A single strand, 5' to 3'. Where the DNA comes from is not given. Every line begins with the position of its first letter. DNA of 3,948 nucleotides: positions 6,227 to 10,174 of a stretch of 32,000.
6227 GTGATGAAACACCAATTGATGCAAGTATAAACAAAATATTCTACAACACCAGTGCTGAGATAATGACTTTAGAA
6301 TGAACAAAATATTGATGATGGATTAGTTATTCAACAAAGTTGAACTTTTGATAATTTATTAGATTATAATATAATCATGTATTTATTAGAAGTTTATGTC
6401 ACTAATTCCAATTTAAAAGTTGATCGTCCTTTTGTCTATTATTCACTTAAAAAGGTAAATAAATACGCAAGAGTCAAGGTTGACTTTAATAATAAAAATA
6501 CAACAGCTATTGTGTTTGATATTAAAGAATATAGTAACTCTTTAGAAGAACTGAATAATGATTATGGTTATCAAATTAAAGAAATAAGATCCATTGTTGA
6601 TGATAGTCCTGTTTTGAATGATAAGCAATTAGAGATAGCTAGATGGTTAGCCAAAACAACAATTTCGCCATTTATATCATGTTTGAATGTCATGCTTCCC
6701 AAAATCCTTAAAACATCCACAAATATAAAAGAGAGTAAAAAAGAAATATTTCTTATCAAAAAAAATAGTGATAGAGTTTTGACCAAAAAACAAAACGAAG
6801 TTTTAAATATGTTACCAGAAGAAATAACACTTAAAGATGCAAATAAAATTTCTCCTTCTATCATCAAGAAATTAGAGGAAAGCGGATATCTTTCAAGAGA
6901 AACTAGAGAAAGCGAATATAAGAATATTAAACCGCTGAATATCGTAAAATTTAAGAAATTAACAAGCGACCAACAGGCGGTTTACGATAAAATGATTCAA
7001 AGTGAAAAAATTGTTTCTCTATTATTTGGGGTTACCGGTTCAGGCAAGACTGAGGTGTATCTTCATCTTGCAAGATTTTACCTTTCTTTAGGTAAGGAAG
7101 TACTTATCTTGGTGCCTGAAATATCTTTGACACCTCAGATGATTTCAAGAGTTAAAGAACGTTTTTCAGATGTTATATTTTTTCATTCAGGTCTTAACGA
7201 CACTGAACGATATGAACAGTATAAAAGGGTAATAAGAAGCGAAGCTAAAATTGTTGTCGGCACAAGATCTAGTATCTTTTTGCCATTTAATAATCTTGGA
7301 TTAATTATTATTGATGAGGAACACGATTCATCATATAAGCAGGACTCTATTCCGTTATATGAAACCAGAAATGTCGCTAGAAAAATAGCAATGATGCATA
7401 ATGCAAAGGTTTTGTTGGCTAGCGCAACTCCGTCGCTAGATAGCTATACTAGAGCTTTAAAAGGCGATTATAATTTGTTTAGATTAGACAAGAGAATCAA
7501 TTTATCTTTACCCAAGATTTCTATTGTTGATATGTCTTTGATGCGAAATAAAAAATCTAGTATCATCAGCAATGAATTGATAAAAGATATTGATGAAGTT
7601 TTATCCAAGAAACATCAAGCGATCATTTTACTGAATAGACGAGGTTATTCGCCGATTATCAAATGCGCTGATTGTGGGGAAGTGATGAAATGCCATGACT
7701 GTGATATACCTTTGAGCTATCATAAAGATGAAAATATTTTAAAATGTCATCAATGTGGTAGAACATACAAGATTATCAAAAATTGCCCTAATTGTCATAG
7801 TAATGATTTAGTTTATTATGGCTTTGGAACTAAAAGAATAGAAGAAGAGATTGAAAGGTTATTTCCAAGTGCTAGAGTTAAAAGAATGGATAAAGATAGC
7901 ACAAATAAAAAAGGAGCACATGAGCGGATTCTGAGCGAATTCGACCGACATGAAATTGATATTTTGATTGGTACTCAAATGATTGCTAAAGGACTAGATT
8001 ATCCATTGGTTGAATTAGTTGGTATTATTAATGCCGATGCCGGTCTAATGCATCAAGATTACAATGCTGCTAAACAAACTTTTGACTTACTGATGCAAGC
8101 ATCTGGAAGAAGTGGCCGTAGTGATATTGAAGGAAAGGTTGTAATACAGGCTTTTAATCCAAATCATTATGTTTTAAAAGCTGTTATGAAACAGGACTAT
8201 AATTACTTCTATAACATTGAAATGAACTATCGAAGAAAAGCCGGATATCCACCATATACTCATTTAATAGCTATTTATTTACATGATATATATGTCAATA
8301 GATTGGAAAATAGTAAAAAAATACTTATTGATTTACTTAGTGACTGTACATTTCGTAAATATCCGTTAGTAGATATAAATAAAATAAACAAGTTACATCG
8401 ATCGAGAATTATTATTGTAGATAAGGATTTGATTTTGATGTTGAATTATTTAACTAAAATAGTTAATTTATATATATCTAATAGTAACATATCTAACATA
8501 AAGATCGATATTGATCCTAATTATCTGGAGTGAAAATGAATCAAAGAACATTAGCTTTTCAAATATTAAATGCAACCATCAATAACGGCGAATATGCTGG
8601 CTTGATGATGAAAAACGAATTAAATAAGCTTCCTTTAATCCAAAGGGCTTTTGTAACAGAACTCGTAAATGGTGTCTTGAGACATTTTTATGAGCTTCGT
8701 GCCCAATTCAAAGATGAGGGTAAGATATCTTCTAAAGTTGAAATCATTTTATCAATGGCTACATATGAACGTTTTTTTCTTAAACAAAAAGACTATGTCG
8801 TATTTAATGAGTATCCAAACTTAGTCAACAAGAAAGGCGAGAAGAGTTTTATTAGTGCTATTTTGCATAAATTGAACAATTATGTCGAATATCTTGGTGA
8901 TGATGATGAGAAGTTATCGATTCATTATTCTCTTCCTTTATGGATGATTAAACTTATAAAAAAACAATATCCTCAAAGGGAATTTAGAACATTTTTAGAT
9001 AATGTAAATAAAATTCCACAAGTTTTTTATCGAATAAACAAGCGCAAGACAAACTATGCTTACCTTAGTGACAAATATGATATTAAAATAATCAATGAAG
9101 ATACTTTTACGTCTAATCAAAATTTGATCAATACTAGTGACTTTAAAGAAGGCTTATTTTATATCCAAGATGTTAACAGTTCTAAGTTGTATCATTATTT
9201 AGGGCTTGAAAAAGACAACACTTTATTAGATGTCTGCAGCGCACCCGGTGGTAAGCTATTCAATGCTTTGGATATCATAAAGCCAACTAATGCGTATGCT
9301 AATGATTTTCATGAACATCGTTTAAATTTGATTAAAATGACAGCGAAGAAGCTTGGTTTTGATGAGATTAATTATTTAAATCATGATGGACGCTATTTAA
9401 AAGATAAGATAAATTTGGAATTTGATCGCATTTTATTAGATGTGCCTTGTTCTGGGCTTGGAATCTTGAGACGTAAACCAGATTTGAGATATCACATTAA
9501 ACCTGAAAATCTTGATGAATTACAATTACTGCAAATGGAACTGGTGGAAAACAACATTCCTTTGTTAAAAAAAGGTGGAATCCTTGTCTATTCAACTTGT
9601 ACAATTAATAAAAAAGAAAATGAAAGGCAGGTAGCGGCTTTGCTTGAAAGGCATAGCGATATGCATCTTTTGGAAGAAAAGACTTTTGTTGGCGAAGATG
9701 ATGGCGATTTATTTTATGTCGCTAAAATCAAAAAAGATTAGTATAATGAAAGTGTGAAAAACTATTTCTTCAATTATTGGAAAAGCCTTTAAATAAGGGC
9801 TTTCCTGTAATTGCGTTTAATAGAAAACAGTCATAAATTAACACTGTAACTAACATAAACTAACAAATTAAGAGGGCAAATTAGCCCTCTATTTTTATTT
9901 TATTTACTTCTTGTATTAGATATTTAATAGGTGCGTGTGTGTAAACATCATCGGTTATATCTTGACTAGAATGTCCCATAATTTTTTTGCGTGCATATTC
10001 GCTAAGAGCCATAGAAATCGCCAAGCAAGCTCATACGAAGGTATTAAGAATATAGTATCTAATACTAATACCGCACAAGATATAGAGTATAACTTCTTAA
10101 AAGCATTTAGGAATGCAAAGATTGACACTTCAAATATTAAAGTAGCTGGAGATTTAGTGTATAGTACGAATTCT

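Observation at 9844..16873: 7-kb integrated-element remnant splitting the conserved rsmB|rlmN junction, reduced to three parts: int relic, giant ORF, Abi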

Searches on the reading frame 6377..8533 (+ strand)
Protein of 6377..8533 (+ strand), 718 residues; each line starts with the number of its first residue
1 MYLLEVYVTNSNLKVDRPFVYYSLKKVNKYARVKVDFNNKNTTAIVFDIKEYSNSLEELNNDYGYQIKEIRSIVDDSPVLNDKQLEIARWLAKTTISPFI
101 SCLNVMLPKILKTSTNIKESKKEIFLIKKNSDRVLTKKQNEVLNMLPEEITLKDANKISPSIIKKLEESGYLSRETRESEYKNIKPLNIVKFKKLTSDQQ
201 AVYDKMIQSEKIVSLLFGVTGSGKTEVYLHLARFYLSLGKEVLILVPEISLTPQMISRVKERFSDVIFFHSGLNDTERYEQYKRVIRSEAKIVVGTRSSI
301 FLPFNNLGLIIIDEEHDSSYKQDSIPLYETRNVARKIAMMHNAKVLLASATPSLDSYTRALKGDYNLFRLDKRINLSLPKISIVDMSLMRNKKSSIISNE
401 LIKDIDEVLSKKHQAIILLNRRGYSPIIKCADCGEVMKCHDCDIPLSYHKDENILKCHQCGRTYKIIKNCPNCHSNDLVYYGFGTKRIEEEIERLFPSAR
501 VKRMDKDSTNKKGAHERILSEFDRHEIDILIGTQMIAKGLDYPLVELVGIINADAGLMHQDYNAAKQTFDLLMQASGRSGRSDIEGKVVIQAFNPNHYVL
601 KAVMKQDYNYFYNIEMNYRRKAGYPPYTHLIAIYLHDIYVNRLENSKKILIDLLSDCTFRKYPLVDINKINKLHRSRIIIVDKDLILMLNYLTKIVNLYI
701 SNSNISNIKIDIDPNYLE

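Call 7: search_protein_families(library=pfam, proteins=[window:6377-8533:+], max_evalue=0.01)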
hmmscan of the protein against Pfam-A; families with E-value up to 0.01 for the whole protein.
window:6377-8533:+ (718 aa): 9 families
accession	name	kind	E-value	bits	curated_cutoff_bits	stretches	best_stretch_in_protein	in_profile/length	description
PF00270.35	DEAD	-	1.8e-20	73.8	26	1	196-356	1-163/167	DEAD/DEAH box helicase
PF04851.21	ResIII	-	1e-16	61.7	22.5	1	194-353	3-163/164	Type III restriction enzyme, res subunit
PF17764.6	PriA_3primeBD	-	1e-15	57.8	22.7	1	12-108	5-96/96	3'DNA-binding domain (3'BD)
PF00271.37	Helicase_C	-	1.5e-10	41.8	23.5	1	486-582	26-109/110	Helicase conserved C-terminal domain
PF18319.7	Zn_ribbon_PriA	-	2.3e-09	37.5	26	1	439-463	1-25/27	PriA DNA helicase Cys-rich region (CRR) domain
PF13604.12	AAA_30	-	0.0001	22.6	27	1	195-248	2-55/191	AAA domain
PF22590.2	Cas3-like_C_2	-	0.00042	21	27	0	513-582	46-104/106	CRISPR-associated nuclease/helicase Cas3, C-terminal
PF03966.22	Trm112p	-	0.0018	18.6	22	1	435-466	6-37/40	Trm112p-like protein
PF20720.3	nSTAND3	-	0.0079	16.3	27.2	0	207-296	14-110/155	Novel STAND NTPase 3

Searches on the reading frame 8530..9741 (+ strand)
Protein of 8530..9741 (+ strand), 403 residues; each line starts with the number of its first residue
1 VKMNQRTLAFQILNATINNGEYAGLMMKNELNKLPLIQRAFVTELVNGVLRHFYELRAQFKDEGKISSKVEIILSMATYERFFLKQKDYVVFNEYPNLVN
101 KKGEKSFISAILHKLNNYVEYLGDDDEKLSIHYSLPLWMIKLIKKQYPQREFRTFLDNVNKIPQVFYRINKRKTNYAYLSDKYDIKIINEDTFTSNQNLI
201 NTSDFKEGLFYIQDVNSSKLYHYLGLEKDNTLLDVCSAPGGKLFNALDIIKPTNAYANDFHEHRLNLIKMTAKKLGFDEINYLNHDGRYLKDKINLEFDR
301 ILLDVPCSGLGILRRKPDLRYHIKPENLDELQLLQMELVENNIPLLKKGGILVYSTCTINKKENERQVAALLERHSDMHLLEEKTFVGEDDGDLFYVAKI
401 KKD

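Call 7: search_protein_families(library=pfam, proteins=[window:8530-9741:+], max_evalue=0.01)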
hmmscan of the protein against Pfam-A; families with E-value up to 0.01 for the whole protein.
window:8530-9741:+ (403 aa): 4 families
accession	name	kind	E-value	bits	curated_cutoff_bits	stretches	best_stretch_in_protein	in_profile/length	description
PF01189.24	Methyltr_RsmB-F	-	1.6e-45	155.7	27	1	224-385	4-167/199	16S rRNA methyltransferase RsmB/F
PF01029.23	NusB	-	5.2e-13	50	23.1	1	3-115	1-131/133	NusB family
PF22458.1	RsmF-B_ferredox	-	7.6e-06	26.4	27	1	136-177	2-42/74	Methyltr_RsmF/B-like, ferredoxin-like domain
PF17125.10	Methyltr_RsmF_N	-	0.0064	17.3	34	0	137-214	3-85/86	N-terminal domain of 16S rRNA methyltransferase RsmF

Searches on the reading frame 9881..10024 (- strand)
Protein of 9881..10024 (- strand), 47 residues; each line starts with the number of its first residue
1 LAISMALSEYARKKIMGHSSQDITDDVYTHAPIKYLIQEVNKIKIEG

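Call 7: search_protein_families(library=pfam, proteins=[window:9881-10024:-], max_evalue=0.01)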
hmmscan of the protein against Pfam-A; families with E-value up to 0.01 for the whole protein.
window:9881-10024:- (47 aa): 0 families

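Call 8: search_protein_families(library=phrogs, proteins=[window:9881-10024:-], max_evalue=0.01)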
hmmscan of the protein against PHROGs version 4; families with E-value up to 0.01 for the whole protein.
window:9881-10024:- (47 aa): 1 family
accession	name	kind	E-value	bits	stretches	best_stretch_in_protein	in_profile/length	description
phrog_1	-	integration and excision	0.00013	22.4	1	7-43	411-447/611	integrase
